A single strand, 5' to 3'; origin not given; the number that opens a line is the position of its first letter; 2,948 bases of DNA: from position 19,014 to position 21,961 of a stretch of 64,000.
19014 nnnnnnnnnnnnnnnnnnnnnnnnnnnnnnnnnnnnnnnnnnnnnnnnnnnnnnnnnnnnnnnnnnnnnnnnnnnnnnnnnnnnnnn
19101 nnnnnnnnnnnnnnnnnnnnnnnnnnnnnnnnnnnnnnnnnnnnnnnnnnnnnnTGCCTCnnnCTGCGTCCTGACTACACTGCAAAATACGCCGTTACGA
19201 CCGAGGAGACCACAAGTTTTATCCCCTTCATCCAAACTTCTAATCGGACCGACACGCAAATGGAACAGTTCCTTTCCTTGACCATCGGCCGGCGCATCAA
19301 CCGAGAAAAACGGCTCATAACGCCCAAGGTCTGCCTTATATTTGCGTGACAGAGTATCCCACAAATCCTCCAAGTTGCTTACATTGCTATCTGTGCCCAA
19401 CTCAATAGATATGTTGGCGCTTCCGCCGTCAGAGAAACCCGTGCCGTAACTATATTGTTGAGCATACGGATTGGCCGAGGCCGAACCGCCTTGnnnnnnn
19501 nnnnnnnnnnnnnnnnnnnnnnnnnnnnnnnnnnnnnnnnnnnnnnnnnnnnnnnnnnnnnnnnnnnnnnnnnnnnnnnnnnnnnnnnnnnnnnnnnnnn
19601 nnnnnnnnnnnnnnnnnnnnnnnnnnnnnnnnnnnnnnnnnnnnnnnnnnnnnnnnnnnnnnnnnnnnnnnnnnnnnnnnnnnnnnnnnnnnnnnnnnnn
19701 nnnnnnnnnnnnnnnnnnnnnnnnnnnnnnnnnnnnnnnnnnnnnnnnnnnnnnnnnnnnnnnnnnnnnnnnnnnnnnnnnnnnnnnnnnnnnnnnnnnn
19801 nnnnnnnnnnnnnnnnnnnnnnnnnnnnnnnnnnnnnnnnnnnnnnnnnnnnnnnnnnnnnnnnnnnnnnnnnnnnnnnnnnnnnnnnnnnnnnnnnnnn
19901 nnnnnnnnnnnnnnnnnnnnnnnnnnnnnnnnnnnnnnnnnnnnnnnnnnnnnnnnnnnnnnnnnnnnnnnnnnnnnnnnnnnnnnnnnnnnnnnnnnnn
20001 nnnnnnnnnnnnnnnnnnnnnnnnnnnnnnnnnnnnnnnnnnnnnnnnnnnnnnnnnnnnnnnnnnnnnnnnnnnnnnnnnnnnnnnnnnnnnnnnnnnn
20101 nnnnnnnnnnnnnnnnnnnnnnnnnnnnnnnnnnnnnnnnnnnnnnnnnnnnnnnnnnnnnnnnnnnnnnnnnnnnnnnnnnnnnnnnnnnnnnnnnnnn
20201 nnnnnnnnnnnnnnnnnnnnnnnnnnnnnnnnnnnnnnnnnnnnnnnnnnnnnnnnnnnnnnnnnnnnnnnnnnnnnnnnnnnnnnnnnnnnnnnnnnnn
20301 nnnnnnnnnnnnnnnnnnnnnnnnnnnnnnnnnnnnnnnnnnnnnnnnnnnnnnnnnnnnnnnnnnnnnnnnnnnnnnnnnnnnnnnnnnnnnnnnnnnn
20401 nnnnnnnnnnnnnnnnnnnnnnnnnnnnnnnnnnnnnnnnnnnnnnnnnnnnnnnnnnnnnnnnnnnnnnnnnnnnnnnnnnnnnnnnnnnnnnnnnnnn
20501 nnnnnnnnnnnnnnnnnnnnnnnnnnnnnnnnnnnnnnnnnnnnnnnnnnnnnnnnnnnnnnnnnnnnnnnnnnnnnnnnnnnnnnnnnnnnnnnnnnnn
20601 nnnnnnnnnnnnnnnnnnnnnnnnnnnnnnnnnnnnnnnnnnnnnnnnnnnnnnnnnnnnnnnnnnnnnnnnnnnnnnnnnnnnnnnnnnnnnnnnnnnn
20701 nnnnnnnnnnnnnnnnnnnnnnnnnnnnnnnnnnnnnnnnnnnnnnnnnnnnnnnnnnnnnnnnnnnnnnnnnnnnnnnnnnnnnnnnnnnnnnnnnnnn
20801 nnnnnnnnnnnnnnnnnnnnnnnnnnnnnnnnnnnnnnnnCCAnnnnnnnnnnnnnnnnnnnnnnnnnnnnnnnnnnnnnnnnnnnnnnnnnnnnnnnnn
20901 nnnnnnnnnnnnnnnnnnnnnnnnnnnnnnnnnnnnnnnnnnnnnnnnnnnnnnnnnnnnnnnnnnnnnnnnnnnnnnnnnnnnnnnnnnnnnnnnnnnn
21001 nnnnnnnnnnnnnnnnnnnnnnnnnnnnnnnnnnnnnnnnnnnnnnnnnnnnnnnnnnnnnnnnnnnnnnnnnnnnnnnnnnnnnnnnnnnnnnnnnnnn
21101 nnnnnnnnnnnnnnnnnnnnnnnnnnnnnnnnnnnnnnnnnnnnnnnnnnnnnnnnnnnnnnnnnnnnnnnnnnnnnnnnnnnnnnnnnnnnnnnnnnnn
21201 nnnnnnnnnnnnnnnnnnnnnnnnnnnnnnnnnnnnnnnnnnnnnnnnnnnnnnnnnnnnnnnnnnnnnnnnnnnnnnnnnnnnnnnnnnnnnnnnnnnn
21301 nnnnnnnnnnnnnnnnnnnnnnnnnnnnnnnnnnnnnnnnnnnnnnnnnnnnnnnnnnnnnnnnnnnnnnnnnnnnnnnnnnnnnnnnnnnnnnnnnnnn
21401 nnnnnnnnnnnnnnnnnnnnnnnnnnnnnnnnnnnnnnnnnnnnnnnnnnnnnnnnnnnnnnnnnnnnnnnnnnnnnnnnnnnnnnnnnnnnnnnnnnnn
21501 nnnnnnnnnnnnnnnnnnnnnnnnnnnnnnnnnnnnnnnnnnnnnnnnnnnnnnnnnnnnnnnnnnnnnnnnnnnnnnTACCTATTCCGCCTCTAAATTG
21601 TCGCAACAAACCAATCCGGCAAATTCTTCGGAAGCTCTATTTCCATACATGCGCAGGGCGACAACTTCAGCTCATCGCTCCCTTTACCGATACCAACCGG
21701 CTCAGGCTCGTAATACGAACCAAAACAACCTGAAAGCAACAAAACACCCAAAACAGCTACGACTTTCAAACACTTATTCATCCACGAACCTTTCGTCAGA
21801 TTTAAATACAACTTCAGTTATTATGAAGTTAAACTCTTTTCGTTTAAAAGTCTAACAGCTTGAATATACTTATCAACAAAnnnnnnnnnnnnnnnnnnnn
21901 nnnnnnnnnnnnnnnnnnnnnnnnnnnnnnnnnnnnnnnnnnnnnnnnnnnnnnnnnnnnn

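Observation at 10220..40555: Single ~30 kb rvh-like T4SS operon with duplicated virB8, virB7 between them, three virB2 paralogs and tandem virB6 elsewhere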

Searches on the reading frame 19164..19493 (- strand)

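Call 118: search_protein_families(library=pfam, proteins=[window:19164-19493:-], max_evalue=1)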
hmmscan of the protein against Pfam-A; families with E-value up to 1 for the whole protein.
window:19164-19493:- (110 aa): 2 families
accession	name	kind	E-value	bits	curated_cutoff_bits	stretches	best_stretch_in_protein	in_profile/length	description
PF05036.18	SPOR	-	0.00049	20.8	21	1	30-108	7-76/76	SPOR domain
PF00562.33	RNA_pol_Rpb2_6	-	0.23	11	23.4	1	69-108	203-242/373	RNA polymerase Rpb2, domain 6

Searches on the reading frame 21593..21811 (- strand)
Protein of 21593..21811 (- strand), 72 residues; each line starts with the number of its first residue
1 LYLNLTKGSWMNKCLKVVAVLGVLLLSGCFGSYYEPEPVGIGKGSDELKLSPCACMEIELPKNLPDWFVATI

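Call 8: search_protein_families(library=pfam, proteins=[window:21593-21811:-], max_evalue=0.001)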
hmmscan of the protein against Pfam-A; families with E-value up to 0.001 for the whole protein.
window:21593-21811:- (72 aa): 0 families

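Call 13: search_protein_families(library=ncbifam, proteins=[window:21593-21811:-], max_evalue=0.01)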
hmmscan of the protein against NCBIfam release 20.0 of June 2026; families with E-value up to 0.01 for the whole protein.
window:21593-21811:- (72 aa): 0 families
